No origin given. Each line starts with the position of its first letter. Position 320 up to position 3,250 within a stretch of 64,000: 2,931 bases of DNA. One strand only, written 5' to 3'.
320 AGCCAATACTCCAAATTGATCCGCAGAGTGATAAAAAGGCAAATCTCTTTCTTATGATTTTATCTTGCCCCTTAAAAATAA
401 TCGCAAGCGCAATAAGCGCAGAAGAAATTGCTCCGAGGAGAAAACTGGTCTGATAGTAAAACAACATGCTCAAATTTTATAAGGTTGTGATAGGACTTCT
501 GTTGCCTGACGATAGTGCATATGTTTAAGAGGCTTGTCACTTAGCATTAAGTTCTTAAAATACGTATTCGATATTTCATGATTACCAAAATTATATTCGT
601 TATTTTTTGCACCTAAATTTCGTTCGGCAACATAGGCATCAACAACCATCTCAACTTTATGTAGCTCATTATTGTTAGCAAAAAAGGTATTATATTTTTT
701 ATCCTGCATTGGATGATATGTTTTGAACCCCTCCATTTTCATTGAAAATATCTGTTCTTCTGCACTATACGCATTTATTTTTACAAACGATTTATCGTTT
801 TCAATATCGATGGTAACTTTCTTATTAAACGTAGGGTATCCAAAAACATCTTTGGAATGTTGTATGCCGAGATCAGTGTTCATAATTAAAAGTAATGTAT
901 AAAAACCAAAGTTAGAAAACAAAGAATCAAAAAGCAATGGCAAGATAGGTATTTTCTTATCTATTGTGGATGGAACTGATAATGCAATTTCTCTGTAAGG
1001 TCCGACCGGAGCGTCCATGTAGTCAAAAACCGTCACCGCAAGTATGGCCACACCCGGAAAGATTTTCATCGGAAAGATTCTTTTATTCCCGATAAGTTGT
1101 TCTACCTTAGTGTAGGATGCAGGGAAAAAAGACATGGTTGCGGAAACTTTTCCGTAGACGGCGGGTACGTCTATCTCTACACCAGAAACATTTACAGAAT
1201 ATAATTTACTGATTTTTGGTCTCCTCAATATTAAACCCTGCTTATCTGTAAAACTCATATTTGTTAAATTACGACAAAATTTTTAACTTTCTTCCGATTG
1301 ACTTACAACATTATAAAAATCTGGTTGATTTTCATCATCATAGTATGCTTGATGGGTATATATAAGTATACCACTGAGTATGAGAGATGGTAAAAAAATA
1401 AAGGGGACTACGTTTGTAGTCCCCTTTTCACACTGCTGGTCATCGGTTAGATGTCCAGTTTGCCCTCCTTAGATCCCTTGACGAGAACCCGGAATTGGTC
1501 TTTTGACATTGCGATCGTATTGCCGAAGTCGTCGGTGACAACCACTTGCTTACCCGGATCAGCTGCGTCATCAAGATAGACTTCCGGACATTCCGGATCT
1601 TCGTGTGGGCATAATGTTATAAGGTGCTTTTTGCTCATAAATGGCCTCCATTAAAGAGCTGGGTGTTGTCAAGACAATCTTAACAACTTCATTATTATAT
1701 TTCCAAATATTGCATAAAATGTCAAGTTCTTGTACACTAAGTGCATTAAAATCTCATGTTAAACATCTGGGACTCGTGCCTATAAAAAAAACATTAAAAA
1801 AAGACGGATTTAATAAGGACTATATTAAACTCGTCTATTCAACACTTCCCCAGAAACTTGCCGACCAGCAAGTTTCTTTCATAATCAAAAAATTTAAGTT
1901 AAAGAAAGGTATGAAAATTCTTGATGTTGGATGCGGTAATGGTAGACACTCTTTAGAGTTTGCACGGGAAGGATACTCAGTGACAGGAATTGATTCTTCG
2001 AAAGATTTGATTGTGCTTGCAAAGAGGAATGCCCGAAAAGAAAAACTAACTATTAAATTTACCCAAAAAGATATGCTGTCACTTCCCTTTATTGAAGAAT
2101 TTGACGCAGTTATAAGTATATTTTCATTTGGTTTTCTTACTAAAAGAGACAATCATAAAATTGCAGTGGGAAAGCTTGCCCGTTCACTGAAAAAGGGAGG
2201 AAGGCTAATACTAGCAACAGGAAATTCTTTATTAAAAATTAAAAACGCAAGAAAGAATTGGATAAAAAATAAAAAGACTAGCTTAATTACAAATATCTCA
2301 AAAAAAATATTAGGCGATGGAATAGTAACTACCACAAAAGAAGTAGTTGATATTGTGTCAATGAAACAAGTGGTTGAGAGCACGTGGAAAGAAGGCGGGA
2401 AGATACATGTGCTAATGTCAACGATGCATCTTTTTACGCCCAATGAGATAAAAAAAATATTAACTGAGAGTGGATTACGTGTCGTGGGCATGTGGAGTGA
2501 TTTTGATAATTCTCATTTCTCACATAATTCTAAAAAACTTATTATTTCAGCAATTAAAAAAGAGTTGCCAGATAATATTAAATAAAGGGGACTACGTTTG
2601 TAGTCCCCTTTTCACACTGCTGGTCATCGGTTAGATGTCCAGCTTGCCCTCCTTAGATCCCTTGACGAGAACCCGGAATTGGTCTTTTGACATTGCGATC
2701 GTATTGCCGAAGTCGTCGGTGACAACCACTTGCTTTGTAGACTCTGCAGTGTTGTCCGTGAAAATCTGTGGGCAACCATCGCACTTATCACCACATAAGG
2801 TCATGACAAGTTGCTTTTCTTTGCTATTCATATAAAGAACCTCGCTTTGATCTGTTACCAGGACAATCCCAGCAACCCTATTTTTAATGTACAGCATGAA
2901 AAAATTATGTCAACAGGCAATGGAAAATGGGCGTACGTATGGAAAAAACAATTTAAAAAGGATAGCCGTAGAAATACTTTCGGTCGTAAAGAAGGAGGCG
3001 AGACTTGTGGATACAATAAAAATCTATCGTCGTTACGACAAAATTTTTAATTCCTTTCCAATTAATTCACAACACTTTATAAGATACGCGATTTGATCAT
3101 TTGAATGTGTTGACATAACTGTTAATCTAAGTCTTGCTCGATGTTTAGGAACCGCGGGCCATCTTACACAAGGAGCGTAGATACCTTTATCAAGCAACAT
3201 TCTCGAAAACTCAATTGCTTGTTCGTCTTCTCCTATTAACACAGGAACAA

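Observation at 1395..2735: Methyltransferase gene bracketed by 157-bp direct repeats (1 mismatch) that each contain a terminator and the 3' end of a small Cys-motif gene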

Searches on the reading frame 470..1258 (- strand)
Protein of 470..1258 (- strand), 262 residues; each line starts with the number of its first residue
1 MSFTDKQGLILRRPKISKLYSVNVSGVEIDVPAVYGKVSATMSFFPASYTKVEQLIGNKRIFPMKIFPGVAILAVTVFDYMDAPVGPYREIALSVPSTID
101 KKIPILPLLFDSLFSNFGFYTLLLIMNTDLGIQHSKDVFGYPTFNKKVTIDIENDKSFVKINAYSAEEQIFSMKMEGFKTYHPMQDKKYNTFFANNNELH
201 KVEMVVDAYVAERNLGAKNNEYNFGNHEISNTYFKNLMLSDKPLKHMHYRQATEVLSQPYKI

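Call 6: search_protein_families(library=pfam, proteins=[window:470-1258:-], max_evalue=1)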
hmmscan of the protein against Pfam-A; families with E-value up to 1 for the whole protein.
window:470-1258:- (262 aa): 1 family
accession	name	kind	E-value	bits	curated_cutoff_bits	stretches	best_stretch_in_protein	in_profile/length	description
PF06314.16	ADC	-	0.0041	17.1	29.8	1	63-176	42-140/238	Acetoacetate decarboxylase (ADC)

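Call 28: find_encoding_contigs(protein=window:470-1258:-, flank=6000)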
Protein window:470-1258:- (262 aa): 1 contig read that carries it; 1 place shown.
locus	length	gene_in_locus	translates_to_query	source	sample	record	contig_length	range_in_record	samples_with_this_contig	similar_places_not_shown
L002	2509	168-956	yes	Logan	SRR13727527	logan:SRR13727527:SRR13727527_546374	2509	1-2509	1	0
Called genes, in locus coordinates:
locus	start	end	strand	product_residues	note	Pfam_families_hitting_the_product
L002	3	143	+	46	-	?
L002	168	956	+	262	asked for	-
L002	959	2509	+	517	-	?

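Call 46: search_protein_families(library=ncbifam, proteins=[window:470-1258:-], max_evalue=0.01)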
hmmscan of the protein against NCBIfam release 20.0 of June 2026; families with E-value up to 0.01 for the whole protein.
window:470-1258:- (262 aa): 0 families

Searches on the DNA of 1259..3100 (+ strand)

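Call 75: search_dna_similar(query=window:1259-3100:+, collection=plasmids, mode=distant, max_rows=5)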
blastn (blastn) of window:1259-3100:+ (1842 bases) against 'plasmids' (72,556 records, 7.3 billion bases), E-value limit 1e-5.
No match.

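Call 76: search_dna_similar(query=window:1259-3100:+, collection=phages, mode=distant, max_rows=5)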
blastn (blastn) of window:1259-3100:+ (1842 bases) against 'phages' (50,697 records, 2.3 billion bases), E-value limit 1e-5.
No match.
